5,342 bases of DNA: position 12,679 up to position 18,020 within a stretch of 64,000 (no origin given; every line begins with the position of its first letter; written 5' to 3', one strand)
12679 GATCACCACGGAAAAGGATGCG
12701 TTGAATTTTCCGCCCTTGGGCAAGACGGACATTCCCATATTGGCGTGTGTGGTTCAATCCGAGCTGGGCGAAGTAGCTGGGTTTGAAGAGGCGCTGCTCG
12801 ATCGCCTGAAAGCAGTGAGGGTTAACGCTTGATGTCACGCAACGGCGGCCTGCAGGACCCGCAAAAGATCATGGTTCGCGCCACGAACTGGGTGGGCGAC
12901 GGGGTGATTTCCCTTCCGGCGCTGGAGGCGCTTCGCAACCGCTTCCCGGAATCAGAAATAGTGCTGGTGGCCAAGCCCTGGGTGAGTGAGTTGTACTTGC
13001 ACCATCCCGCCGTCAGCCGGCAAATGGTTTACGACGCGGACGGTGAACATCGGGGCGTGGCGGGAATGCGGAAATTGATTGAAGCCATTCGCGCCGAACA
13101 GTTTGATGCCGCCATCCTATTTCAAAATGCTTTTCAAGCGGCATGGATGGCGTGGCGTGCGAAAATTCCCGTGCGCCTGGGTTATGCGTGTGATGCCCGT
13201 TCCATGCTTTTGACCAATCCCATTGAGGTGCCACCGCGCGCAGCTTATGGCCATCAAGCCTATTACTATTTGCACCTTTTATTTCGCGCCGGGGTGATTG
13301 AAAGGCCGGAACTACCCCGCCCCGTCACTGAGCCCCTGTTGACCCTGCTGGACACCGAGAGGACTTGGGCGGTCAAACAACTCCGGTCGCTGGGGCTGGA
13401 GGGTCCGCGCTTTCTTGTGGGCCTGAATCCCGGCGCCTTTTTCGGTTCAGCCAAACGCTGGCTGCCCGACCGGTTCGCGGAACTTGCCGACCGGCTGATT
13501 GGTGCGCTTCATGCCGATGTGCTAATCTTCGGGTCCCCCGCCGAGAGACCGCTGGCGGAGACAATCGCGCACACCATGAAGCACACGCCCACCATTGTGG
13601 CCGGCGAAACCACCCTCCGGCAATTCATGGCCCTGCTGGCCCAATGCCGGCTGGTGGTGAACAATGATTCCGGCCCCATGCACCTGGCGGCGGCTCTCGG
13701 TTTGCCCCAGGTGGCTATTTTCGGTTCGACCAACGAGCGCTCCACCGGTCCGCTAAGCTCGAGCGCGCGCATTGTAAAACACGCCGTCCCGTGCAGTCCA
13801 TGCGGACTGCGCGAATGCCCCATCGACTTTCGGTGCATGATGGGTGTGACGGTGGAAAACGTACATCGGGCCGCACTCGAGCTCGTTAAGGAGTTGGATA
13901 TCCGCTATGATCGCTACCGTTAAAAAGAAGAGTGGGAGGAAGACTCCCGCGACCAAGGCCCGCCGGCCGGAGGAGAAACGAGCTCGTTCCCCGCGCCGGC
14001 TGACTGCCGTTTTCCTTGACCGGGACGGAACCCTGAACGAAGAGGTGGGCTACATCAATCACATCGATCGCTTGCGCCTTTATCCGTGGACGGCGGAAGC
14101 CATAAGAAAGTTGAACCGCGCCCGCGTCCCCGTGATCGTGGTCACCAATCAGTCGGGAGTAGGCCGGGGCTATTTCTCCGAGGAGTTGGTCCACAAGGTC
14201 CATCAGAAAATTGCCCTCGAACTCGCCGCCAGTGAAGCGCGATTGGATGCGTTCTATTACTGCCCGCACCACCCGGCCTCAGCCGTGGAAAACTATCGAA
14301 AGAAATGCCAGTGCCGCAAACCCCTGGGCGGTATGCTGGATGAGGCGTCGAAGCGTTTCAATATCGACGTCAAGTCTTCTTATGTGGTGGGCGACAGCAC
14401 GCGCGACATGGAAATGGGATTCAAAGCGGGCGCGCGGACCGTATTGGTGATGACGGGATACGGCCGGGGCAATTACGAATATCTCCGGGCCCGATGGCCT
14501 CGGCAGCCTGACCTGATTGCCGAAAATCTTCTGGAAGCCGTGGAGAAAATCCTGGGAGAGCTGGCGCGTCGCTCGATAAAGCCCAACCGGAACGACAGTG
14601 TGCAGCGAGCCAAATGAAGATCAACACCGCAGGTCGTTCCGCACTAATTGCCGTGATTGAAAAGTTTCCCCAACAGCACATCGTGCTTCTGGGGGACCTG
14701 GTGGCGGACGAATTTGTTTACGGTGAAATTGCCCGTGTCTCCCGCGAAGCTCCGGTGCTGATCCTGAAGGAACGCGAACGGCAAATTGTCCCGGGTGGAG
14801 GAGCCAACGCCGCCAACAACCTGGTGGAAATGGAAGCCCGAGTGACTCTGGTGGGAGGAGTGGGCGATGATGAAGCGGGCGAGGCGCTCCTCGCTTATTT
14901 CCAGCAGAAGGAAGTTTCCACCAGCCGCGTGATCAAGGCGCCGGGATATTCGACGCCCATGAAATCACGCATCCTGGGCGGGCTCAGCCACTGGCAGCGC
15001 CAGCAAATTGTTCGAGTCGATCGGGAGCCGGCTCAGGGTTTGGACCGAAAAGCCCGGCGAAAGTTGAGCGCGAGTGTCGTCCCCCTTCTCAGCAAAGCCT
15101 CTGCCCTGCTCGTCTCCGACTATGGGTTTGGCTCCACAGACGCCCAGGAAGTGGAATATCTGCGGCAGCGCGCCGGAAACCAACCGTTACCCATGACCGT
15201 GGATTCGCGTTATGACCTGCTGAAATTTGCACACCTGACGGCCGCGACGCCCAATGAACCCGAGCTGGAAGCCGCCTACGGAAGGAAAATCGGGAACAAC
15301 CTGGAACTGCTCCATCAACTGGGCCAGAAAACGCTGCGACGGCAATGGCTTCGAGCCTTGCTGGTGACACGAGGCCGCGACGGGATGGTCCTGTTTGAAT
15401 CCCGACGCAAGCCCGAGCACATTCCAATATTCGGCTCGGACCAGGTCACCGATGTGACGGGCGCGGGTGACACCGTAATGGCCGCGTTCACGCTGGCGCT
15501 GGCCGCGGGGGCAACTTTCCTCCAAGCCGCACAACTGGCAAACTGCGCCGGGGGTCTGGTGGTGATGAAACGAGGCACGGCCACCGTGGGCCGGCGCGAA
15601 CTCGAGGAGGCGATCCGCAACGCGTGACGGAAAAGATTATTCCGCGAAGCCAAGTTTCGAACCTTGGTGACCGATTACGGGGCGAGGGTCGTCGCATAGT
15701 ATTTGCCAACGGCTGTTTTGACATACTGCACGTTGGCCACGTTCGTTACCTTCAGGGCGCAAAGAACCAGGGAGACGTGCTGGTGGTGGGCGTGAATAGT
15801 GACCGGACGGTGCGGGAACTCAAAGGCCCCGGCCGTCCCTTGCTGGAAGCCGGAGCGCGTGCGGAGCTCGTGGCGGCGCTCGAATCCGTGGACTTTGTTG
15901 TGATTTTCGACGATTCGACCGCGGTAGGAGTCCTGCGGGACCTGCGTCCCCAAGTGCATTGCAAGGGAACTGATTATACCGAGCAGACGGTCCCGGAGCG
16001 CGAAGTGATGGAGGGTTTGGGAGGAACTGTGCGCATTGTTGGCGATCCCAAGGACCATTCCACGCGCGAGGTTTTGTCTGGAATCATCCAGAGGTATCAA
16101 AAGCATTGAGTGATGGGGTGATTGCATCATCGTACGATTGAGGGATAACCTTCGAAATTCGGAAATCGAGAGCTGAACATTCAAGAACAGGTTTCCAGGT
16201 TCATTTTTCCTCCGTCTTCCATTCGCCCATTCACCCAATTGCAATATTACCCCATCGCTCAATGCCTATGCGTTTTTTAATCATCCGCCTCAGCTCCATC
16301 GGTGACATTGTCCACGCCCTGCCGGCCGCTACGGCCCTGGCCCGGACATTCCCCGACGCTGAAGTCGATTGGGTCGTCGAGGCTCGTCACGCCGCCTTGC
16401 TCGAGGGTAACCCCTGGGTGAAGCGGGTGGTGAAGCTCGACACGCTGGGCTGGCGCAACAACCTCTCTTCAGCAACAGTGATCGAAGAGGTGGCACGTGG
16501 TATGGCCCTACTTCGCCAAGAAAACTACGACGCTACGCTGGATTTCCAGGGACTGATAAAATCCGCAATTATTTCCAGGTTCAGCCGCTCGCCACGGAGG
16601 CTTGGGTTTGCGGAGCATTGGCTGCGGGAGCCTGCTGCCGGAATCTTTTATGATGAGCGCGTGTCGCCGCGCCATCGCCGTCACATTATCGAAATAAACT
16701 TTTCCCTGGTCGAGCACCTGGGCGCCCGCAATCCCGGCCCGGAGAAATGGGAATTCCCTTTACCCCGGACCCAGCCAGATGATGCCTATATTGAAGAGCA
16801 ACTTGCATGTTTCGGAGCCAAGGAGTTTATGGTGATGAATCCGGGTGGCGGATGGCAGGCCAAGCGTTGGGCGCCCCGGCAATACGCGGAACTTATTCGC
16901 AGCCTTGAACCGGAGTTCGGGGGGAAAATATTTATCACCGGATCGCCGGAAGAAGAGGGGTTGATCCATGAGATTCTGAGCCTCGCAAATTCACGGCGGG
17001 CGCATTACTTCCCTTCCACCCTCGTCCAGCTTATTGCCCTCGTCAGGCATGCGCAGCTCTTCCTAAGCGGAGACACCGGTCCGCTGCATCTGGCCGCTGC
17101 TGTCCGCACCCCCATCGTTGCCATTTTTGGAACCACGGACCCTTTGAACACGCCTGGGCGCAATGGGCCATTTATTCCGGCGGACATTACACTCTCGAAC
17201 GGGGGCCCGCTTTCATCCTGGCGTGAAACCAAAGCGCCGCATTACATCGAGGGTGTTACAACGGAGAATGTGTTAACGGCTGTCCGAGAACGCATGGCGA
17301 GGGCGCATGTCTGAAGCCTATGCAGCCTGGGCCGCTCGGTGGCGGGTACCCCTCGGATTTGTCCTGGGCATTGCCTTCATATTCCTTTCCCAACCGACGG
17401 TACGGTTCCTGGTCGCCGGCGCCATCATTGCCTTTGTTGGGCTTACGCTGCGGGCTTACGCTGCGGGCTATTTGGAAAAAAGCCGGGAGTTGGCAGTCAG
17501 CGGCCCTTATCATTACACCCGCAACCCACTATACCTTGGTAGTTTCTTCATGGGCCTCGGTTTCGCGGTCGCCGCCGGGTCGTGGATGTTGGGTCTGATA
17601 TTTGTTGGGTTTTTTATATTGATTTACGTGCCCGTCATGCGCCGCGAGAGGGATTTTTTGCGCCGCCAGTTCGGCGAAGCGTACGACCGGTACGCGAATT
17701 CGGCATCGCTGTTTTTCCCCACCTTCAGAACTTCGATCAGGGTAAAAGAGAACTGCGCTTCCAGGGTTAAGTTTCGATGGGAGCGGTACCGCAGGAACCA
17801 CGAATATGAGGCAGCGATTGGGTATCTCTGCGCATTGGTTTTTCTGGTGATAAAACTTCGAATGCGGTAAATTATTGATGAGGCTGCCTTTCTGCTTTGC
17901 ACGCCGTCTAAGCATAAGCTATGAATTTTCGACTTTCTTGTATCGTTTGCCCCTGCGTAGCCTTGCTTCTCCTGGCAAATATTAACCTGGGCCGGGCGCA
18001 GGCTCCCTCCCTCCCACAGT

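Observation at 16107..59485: A small shared vocabulary of intergenic words recurs at distant loci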

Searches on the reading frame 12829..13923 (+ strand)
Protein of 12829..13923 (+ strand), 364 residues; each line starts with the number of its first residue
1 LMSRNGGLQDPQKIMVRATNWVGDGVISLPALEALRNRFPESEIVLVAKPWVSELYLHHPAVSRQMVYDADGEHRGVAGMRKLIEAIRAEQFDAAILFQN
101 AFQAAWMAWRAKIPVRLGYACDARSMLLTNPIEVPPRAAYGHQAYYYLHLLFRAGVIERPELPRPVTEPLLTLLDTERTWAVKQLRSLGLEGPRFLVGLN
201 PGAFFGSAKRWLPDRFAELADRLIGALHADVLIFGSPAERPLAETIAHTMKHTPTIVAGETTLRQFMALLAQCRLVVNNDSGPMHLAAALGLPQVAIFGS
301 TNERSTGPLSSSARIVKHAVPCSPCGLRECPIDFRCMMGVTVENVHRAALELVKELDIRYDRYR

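Call 58: search_protein_families(library=pfam, proteins=[window:12829-13923:+])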
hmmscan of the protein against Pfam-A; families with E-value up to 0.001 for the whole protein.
window:12829-13923:+ (364 aa): 1 family
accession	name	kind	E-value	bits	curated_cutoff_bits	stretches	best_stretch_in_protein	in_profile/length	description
PF01075.23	Glyco_transf_9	-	1.6e-49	169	22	1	80-331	1-242/247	Glycosyltransferase family 9 (heptosyltransferase)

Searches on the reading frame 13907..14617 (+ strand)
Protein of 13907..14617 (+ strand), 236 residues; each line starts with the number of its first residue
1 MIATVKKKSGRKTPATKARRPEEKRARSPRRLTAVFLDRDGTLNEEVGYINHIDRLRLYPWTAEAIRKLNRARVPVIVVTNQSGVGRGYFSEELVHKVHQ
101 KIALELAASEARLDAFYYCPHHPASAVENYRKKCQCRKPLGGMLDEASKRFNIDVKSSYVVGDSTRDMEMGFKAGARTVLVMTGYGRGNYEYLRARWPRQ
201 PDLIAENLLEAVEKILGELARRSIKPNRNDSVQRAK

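Call 58: search_protein_families(library=pfam, proteins=[window:13907-14617:+])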
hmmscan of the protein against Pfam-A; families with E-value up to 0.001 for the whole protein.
window:13907-14617:+ (236 aa): 5 families
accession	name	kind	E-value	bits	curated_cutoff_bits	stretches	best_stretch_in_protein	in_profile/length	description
PF13242.12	Hydrolase_like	-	1.6e-14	54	22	1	136-211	2-75/75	HAD-hyrolase-like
PF00702.32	Hydrolase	-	2.9e-08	34.8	26.4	1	40-175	81-191/191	haloacid dehalogenase-like hydrolase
PF13419.12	HAD_2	-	2.3e-07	31.6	23.8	1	133-181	130-178/178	Haloacid dehalogenase-like hydrolase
PF08645.17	PNK3P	-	8.3e-06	26.1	22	1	60-165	32-127/161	Polynucleotide kinase 3 phosphatase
PF13344.12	Hydrolase_6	-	0.00019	21.9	27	1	35-94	1-51/101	Haloacid dehalogenase-like hydrolase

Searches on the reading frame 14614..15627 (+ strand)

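Call 58: search_protein_families(library=pfam, proteins=[window:14614-15627:+])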
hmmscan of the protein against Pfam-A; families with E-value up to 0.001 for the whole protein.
window:14614-15627:+ (337 aa): 1 family
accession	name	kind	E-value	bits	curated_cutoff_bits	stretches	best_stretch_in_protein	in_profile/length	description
PF00294.29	PfkB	-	5.4e-36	124.9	25.8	1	42-324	18-297/302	pfkB family carbohydrate kinase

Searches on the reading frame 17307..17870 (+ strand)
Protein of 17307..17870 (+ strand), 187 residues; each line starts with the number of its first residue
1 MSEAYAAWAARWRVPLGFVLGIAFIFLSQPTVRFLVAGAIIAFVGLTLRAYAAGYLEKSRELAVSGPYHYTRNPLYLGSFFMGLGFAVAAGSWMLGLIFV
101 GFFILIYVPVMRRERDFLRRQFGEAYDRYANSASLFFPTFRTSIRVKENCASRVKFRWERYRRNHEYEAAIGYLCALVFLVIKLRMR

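Call 58: search_protein_families(library=pfam, proteins=[window:17307-17870:+])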
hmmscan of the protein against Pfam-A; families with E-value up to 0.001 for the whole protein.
window:17307-17870:+ (187 aa): 2 families
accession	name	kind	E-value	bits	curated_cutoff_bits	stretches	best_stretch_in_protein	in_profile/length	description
PF04191.18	PEMT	-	1.3e-11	45.3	25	1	35-124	15-104/105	Phospholipid methyltransferase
PF01222.22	ERG4_ERG24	-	1.7e-06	27.5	27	1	60-132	349-422/432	Ergosterol biosynthesis ERG4/ERG24 family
